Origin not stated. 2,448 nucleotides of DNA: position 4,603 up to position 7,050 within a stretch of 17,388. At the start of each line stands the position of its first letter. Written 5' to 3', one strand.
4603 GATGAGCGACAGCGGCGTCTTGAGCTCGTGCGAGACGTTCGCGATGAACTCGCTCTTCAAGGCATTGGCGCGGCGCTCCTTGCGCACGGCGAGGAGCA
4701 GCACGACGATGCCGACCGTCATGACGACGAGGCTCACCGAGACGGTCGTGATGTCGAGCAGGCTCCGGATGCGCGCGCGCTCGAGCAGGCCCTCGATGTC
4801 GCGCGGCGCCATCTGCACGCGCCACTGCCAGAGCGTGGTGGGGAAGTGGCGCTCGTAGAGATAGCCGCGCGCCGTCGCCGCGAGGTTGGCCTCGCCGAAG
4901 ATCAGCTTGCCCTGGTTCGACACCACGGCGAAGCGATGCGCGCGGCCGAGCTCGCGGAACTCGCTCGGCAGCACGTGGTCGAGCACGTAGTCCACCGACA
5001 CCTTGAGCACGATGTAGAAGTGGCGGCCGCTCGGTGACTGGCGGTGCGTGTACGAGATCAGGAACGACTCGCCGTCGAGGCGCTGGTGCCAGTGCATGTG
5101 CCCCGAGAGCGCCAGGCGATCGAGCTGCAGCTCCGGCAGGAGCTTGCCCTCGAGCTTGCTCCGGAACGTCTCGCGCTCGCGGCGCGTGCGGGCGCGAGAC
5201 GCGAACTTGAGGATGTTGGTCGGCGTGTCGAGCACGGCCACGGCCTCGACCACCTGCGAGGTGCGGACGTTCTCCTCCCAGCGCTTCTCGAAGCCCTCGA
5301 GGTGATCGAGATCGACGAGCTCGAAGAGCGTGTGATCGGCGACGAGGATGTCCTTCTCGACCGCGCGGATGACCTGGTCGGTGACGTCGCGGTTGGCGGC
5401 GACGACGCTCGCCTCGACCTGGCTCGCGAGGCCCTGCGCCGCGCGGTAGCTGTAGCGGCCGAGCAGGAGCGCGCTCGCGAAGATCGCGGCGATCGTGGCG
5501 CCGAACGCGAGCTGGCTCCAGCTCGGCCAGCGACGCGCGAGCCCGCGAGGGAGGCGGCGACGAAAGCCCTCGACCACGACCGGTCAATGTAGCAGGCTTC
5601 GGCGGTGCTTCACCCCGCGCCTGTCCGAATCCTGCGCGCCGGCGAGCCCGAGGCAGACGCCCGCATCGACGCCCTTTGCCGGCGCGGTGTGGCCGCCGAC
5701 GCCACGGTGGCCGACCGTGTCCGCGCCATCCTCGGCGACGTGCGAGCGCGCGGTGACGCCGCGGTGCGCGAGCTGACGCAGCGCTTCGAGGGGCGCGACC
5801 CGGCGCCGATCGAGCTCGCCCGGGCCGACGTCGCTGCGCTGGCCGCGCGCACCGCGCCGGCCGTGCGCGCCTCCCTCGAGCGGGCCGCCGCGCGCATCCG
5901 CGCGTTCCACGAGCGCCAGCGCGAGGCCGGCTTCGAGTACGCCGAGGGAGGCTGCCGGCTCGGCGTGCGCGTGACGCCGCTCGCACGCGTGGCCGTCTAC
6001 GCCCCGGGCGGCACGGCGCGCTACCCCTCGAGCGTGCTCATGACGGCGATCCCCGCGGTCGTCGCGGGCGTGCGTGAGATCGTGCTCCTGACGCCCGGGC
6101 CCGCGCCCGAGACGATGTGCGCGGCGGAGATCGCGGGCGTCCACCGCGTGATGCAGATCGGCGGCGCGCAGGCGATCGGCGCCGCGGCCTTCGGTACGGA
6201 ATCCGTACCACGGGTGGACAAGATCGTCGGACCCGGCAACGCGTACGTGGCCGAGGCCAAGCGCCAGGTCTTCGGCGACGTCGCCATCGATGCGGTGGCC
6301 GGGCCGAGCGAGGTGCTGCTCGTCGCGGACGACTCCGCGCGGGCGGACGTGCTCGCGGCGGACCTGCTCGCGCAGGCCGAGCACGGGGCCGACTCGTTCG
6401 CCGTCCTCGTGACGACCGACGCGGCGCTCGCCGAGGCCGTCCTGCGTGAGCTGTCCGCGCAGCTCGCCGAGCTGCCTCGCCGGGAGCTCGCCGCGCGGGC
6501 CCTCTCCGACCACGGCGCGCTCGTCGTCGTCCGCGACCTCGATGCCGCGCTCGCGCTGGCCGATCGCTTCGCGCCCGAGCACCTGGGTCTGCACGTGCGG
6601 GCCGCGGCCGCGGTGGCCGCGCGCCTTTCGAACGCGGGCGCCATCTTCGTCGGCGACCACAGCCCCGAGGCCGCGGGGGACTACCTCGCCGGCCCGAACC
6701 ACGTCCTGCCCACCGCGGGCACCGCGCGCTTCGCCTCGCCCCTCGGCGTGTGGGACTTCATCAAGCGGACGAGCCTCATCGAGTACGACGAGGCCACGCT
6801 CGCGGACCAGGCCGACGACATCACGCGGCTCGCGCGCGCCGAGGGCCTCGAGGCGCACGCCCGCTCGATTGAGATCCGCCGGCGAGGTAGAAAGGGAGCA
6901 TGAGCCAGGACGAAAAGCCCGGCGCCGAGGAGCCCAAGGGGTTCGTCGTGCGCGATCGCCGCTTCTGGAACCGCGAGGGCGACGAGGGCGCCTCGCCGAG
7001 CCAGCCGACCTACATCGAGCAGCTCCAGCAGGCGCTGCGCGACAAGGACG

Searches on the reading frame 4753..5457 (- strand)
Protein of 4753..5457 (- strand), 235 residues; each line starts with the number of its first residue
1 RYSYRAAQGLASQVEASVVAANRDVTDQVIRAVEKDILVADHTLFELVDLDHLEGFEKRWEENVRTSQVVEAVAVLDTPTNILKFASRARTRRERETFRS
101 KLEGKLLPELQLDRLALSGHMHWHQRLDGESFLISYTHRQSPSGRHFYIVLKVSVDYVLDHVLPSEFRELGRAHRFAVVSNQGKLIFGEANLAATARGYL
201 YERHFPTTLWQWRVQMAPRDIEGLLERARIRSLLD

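Call 51: search_protein_families(library=pfam, proteins=[window:4753-5457:-], max_evalue=10)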
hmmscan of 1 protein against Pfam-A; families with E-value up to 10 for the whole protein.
window:4753-5457:- (235 aa): 1 family
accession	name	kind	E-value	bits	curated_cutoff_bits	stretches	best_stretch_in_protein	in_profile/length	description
PF01340.26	MetJ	-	0.089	13.2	25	1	60-112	10-61/97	Met Apo-repressor, MetJ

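Call 52: predict_structure(alignment_id=A4)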
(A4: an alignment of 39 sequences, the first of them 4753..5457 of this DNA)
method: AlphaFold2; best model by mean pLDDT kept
length: 235 residues; sequences in the alignment: 39
mean_pLDDT: 94.0   pTM: 0.86
mean pLDDT of the five models: 94.0, 93.4, 93.2, 93.2, 92.9
residues with pLDDT >= 90: 200; 70-90: 34; 50-70: 1; < 50: 0
segments of 3 or more residues with pLDDT < 50: none
pLDDT, mean of each block of 10 residues (from residue 1): 76 90 96 96 96 94 88 97 96 96 97 97 95 98 98 97 95 96 96 91 96 97 91 83
secondary structure, 60 per line:
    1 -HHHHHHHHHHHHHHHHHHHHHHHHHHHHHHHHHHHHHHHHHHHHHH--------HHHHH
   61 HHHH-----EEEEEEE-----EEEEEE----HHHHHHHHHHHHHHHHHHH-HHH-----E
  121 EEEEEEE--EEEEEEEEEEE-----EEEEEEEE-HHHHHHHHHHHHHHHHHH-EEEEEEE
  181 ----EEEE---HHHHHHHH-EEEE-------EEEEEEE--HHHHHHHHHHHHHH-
elements in order: H2-47 H56-64 E70-76 E82-87 H92-110 E120-127 E130-140 E146-153 H155-172 E174-180 E185-188 H192-199 E201-204 E212-218 H221-234

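Call 54: fold_search(model_id=the predicted structure, library=pdb)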
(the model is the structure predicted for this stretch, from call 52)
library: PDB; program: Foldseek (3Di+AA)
matches with E <= 10: 1306; with E <= 0.001: 101
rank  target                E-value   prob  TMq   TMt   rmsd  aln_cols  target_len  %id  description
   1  4jgq_B                7.8e-10  1.00  0.50  0.56   5.6       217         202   10  The crystal structure of sporulation kinase D mutant sensor domain, r131a, from Bacillus subtilis subsp in co-crystall (released 2013-05-15)
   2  4jgp_B                1.8e-09  1.00  0.51  0.55   5.6       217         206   10  The crystal structure of sporulation kinase D sensor domain from Bacillus subtilis subsp in complex with pyruvate at 2 (released 2013-05-15)
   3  4jgo_B                3.0e-09  1.00  0.50  0.54   5.9       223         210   10  The crystal structure of sporulation kinase d sensor domain from Bacillus subtilis subsp. (released 2013-05-15)
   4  4jgr_B                3.4e-09  1.00  0.50  0.55   5.7       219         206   10  The crystal structure of sporulation kinase D mutant sensor domain, R131A, from Bacillus subtilis subsp at 2.4A resolu (released 2013-05-15)
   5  4jgq_A                4.2e-09  1.00  0.54  0.61   5.0       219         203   10  The crystal structure of sporulation kinase D mutant sensor domain, r131a, from Bacillus subtilis subsp in co-crystall (released 2013-05-15)
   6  4jgr_A                5.4e-09  1.00  0.53  0.60   5.0       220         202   12  The crystal structure of sporulation kinase D mutant sensor domain, R131A, from Bacillus subtilis subsp at 2.4A resolu (released 2013-05-15)
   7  4jgo_A                7.5e-09  1.00  0.51  0.57   5.4       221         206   10  The crystal structure of sporulation kinase d sensor domain from Bacillus subtilis subsp. (released 2013-05-15)
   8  9nj8_B                2.3e-06  1.00  0.46  0.52   8.1       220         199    9  Crystal structure of apo Vibrio cholerae CqsR with D198N mutation (released 2025-07-02)
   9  9nia                  2.8e-06  1.00  0.43  0.47   8.6       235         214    8  Crystal structure of Vibrio cholerae CqsR bound to ethanolamine (released 2025-07-02)
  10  3lid_B                3.9e-06  1.00  0.45  0.39   9.0       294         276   13  Crystal Structure of the extracellular domain of the putative histidine kinase vpHK1S-Z8 (released 2010-05-05)
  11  3lie_A                4.2e-06  1.00  0.44  0.40   8.0       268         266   12  Crystal Structure of the extracellular domain of the putative histidine kinase vpHK1S-Z8 (released 2010-05-05)
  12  3lif_A                6.6e-06  1.00  0.41  0.40   8.0       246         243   14  Crystal Structure of the extracellular domain of the putative histidine kinase rpHK1S-Z16 (released 2010-05-05)
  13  3lid_A                7.5e-06  1.00  0.46  0.40   9.6       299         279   14  Crystal Structure of the extracellular domain of the putative histidine kinase vpHK1S-Z8 (released 2010-05-05)
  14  2p7j_A                7.5e-06  1.00  0.42  0.38   8.5       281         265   13  Crystal structure of the domain of putative sensory box/GGDEF family protein from Vibrio parahaemolyticus (released 2007-05-01)
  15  3lif_B                8.0e-06  1.00  0.42  0.41   7.4       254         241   13  Crystal Structure of the extracellular domain of the putative histidine kinase rpHK1S-Z16 (released 2010-05-05)
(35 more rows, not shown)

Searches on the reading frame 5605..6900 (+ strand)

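Call 18: search_protein_families(library=pfam, proteins=[window:5605-6900:+], max_evalue=0.001)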
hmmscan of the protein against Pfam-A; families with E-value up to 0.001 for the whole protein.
window:5605-6900:+ (432 aa): 1 family
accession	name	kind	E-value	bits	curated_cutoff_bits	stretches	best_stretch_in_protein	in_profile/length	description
PF00815.25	Histidinol_dh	-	1.5e-152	508.8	27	1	29-425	5-410/411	Histidinol dehydrogenase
